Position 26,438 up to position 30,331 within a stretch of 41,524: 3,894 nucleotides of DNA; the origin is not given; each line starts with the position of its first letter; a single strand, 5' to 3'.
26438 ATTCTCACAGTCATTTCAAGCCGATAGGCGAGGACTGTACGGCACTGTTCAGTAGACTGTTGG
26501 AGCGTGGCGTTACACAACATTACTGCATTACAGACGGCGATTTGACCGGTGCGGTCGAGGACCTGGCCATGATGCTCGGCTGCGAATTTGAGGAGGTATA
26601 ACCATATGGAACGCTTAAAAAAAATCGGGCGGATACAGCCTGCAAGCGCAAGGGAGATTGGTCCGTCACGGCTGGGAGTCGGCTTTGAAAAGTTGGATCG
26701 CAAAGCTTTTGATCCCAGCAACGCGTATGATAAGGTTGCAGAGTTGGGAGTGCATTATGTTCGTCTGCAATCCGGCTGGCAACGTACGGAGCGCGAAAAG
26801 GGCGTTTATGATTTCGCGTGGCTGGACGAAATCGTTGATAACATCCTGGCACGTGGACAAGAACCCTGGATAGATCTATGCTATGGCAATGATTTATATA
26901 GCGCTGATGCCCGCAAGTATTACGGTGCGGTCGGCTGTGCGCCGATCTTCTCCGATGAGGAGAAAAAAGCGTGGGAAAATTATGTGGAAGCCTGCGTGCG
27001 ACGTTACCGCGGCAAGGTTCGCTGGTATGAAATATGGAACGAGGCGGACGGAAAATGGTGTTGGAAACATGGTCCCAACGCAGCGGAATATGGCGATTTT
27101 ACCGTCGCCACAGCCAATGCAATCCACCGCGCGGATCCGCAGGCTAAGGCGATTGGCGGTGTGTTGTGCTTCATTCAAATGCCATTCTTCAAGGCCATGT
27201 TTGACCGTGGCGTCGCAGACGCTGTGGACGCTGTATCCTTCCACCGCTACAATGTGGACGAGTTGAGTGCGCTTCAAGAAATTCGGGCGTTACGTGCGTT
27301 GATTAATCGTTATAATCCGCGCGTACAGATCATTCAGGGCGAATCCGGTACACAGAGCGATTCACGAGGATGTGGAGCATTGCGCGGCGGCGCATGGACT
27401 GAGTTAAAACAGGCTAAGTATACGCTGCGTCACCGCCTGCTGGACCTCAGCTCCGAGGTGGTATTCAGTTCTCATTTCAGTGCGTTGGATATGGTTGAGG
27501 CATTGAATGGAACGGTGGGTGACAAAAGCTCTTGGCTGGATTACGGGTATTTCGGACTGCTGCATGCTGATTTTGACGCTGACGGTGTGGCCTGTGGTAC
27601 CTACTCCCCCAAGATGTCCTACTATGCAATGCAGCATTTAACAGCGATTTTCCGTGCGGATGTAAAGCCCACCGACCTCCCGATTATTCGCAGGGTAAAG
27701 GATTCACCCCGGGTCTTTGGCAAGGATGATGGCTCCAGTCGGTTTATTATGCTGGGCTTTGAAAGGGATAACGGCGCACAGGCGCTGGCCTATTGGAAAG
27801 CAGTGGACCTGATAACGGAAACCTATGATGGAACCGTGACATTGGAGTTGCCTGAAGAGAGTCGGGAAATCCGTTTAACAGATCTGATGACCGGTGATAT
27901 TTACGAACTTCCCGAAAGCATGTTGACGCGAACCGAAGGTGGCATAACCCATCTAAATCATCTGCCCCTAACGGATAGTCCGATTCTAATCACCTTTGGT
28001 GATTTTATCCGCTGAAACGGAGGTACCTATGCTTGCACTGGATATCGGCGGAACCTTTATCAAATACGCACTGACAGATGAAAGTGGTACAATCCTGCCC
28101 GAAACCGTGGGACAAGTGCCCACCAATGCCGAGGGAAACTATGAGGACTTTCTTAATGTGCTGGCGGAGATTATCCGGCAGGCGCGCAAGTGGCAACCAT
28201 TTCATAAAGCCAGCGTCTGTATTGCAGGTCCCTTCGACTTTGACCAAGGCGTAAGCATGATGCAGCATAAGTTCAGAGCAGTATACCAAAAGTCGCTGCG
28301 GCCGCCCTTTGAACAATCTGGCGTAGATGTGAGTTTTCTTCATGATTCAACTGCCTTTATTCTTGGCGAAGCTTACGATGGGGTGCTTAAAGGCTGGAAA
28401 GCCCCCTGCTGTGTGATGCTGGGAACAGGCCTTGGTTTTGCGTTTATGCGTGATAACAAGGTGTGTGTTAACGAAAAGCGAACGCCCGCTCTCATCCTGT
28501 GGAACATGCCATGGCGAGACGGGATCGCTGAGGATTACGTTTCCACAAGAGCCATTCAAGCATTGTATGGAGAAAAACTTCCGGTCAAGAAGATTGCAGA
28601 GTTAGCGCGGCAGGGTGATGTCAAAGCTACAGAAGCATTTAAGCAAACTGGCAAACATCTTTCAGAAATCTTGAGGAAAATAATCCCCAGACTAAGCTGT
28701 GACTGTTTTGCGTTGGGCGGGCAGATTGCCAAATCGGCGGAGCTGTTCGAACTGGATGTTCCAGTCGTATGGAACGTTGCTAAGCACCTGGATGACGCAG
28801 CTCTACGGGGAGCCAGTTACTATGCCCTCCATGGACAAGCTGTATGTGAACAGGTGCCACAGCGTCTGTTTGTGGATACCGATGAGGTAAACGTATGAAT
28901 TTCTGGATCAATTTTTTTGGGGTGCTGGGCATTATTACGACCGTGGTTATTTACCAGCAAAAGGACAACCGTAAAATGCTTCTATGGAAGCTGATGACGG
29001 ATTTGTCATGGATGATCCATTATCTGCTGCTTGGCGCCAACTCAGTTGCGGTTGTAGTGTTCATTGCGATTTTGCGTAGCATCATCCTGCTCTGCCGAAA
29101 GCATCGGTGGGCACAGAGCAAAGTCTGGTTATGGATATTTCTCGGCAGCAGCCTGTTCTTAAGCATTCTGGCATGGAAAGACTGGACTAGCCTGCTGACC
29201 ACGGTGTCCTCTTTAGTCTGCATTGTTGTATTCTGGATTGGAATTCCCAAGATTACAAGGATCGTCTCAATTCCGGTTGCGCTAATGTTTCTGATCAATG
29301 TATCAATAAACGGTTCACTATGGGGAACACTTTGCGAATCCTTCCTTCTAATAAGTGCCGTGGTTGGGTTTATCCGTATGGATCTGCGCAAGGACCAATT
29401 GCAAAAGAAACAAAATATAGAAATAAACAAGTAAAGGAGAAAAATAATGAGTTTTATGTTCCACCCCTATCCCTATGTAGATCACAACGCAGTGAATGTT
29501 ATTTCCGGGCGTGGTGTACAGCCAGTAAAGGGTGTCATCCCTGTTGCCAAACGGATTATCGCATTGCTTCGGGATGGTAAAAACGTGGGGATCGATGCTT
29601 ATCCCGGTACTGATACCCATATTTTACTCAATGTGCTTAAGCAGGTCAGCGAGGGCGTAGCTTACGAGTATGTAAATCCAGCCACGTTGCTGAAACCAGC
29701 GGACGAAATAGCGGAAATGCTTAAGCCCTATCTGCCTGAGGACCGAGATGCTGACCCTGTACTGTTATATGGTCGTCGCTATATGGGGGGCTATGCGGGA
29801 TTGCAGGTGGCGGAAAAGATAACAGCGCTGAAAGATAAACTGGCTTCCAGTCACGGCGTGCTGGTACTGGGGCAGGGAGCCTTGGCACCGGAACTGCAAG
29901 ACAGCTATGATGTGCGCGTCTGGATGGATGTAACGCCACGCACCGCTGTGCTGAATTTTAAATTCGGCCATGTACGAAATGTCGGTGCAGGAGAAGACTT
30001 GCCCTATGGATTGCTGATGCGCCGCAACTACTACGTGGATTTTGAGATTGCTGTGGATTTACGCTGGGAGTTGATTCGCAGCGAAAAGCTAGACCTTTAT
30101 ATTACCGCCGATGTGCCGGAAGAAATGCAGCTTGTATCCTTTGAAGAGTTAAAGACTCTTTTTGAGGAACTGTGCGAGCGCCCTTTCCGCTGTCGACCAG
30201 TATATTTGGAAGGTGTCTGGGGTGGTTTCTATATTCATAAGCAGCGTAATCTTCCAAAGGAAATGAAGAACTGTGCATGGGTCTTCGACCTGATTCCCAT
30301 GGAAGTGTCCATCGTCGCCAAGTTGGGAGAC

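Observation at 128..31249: One unusual sugar-catabolic gene set present twice, diverged and shuffled, on either side of a single regulator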

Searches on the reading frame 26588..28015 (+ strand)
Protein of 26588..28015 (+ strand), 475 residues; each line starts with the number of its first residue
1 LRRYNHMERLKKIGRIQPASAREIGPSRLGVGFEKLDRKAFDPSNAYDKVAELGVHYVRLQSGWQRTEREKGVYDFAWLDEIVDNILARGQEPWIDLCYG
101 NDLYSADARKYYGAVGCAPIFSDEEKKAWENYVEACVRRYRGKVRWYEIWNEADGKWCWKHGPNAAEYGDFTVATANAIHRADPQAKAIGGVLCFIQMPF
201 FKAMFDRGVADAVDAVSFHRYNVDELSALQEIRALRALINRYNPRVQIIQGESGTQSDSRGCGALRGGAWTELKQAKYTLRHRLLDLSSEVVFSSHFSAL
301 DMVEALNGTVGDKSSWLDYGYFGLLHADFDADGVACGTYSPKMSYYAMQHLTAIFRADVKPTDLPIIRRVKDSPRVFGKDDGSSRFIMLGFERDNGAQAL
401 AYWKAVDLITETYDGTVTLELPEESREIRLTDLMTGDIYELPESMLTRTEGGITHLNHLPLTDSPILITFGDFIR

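Call 4: search_protein_families(library=pfam, proteins=[window:26588-28015:+])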
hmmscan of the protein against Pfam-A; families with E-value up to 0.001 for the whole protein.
window:26588-28015:+ (475 aa): 2 families
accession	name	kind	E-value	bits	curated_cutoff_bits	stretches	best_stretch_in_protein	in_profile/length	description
PF01229.23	Glyco_hydro_39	-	4.7e-09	36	26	1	66-224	65-229/472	Glycosyl hydrolases family 39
PF02449.21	Glyco_hydro_42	-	9.6e-06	25.6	21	1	46-91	15-61/376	Beta-galactosidase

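Call 15: search_solved_structures(query=window:26588-28015:+, max_evalue=1)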
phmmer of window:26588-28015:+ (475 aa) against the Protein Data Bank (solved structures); distinct sequences matched with E-value up to 1: 22.
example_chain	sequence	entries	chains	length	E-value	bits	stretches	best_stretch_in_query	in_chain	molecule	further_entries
4ekj_A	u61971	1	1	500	2.8e-10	42.6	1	49-224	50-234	Beta-xylosidase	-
4m29_A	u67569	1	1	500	3e-10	42.5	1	49-224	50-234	Beta-xylosidase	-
5bx9_A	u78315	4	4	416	5e-10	41.8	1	45-207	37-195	PslG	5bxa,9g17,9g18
4zn2_A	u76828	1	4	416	5e-10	41.8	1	45-207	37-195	PslG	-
8i0j_A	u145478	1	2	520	9.4e-09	37.6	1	50-224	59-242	Glycoside hydrolase family 39 beta-xylosidase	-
8i0x_B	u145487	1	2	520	1.1e-08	37.4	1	50-224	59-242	Glycoside hydrolase family 39 beta-xylosidase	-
6uqj_A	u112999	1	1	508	1.9e-08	36.5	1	50-224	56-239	Beta-xylosidase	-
1px8_A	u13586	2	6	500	5.7e-07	31.7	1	70-222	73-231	Beta-xylosidase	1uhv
6yyh_A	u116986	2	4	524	8e-07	31.2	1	73-194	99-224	Beta-xylosidase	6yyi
2bs9_A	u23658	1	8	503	4.3e-06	28.8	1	71-196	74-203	BETA-XYLOSIDASE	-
1w91_A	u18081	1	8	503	4.5e-06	28.7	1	71-196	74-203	BETA-XYLOSIDASE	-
2bfg_A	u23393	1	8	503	2.9e-05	26.1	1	71-196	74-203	BETA-XYLOSIDASE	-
6lvw_A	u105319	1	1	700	0.0083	18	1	50-91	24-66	Beta-galactosidase Bga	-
8ibr_A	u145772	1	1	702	0.013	17.3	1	52-90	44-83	Beta-galactosidase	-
8ibs_A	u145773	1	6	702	0.013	17.3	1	52-90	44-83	Beta-galactosidase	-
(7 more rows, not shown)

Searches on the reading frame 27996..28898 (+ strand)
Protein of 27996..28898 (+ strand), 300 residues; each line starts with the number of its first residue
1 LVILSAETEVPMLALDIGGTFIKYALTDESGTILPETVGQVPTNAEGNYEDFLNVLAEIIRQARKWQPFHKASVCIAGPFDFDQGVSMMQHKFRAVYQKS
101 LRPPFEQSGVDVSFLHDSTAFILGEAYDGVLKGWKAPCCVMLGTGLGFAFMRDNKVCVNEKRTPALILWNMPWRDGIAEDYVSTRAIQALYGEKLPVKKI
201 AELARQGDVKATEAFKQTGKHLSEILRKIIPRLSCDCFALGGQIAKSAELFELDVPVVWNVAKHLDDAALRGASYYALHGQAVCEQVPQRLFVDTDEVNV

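Call 4: search_protein_families(library=pfam, proteins=[window:27996-28898:+])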
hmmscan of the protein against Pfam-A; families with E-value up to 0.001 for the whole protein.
window:27996-28898:+ (300 aa): 1 family
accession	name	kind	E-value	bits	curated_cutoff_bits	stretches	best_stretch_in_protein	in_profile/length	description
PF00480.26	ROK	-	1.2e-24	87.8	22.9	2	13-156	2-144/294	ROK family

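Call 65: search_protein_families(library=ncbifam, proteins=[window:27996-28898:+], max_evalue=0.001)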
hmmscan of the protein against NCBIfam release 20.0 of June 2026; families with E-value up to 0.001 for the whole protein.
window:27996-28898:+ (300 aa): 9 families
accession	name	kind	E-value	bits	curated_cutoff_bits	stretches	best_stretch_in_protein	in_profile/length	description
TIGR00744.1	ROK_glcA_fam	subfamily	8.4e-13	48.2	260.35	1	13-156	1-145/318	ROK family glucokinase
NF009835.0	PRK13310.1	equivalog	1.8e-12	47.2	380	1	14-157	4-145/303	N-acetylglucosamine kinase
NF003461.0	PRK05082.1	subfamily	2.2e-07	30.6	283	0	12-65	3-54/291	N-acetylmannosamine kinase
NF047821.1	NactlManKinNanK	equivalog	1.3e-06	28.2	450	0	174-248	170-247/288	N-acetylmannosamine kinase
NF007108.0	PRK09557.1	equivalog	2e-06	27.3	443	0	188-252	199-263/303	fructokinase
NF049930.1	TransRegMlc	equivalog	2.4e-05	23.8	530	0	12-162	87-239/405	sugar metabolism global transcriptional regulator Mlc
NF047937.1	TransRegNagC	equivalog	0.00044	19.6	650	0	5-162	74-233/399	DNA-binding transcriptional regulator NagC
NF045942.1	PolPhglucPhase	equivalog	0.00064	19.5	250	0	14-159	4-148/242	polyphosphate--glucose phosphotransferase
NF009836.0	PRK13311.1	equivalog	0.00077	18.7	551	0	14-153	4-141/256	N-acetyl-D-glucosamine kinase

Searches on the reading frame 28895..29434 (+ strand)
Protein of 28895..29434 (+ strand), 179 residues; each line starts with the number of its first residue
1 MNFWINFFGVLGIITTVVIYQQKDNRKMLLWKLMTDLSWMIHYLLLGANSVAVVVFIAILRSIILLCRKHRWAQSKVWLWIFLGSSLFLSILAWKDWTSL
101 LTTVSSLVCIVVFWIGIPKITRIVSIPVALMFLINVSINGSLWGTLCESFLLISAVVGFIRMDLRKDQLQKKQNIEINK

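Call 4: search_protein_families(library=pfam, proteins=[window:28895-29434:+])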
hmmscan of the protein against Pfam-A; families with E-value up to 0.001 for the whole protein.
window:28895-29434:+ (179 aa): 1 family
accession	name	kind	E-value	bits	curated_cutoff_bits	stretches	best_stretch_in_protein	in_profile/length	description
PF10688.14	Imp-YgjV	-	2.4e-25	89.7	23.5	1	4-164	2-157/159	Bacterial inner membrane protein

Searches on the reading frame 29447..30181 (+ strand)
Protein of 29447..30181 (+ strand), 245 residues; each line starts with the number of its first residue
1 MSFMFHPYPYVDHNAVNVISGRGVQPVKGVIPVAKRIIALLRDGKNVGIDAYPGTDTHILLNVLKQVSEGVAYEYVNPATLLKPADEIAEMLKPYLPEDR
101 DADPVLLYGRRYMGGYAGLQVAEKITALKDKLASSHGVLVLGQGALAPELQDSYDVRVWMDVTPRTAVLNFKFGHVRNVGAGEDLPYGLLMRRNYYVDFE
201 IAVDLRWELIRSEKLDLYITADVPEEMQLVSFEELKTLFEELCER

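Call 35: search_protein_families(library=pfam, proteins=[window:29447-30181:+], max_evalue=5)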
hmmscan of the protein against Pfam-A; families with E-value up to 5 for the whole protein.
window:29447-30181:+ (245 aa): 1 family
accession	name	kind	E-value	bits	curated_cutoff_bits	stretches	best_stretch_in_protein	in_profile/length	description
PF16743.10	PliI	-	0.19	11.8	27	1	136-177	12-53/123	Periplasmic lysozyme inhibitor of I-type lysozyme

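Call 47: search_solved_structures(query=A5, max_evalue=10, show_alignments=2)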
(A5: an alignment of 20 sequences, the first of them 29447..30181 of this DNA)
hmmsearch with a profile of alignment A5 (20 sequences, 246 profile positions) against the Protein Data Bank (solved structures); distinct sequences matched with E-value up to 10: 5.
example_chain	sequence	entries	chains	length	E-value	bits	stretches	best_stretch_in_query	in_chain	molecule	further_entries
5oql_T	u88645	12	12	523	0.18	14.8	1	39-122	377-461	Putative nucleolar protein | Nop56 | Nucleolar protein 56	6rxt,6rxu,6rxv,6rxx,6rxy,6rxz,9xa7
2nx9_A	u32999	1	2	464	0.47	13.4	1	123-174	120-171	Oxaloacetate decarboxylase 2, subunit alpha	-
6yy0_S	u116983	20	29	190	0.59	13.1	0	77-137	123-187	ATP synthase subunit O, mitochondrial | ATP synthase peripheral stalk subunit OSCP, mitochondrial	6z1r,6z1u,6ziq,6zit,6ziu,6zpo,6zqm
2wss_S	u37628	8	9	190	0.61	13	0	77-137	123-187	ATP SYNTHASE SUBUNIT O, MITOCHONDRIAL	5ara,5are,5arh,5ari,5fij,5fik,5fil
9vpb_AS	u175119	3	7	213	0.75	12.7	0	77-137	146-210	ATP synthase peripheral stalk subunit OSCP, mitochondrial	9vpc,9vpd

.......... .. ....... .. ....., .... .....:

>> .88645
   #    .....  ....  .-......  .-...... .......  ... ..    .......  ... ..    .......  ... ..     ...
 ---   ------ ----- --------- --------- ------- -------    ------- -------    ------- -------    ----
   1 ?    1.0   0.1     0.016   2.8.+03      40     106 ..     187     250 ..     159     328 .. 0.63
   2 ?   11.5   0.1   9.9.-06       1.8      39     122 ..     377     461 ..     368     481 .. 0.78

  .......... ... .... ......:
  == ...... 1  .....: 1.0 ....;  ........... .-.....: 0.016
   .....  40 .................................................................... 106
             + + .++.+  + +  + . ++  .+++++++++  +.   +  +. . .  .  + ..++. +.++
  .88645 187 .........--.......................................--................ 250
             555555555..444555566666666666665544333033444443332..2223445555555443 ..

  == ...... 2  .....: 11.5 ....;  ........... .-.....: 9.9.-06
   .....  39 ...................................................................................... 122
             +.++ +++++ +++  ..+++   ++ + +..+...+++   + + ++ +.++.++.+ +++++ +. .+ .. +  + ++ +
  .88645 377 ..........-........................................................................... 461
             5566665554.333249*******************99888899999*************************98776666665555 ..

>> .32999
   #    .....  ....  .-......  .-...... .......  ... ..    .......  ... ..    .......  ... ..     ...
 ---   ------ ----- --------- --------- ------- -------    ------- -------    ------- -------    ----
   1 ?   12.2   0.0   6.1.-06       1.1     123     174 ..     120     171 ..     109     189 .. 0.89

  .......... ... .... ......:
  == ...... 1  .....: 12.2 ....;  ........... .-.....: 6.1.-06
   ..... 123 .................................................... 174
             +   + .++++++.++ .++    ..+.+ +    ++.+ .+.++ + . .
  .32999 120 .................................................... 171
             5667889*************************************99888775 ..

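Call 59: search_protein_representatives(protein=window:29447-30181:+)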
Query: 245 residues. Proteins with E-value up to 0.001 (for the whole library): 127; up to 1e-10: 70; up to 1e-30: 12. The best 127 are listed.
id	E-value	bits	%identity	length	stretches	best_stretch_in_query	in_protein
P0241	7.8e-105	366.1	72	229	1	1-227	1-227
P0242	8.6e-56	205.5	44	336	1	1-243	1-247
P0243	1.0e-53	198.7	43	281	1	1-243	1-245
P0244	9.6e-42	159.5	58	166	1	1-131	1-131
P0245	3.9e-39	151.0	40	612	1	1-241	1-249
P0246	1.4e-38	149.1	48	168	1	1-165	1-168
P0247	2.2e-37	145.2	40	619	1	1-239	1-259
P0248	3.7e-37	144.5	41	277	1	1-242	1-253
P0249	7.3e-37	143.5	65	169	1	133-240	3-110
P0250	4.6e-36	140.9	39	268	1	1-242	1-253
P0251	6.9e-33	130.5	37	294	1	1-240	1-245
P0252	2.4e-32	128.8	39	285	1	1-242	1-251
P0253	1.2e-30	123.2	70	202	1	160-245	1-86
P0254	5.5e-30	121.0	38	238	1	4-230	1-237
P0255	4.2e-29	118.1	36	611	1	1-242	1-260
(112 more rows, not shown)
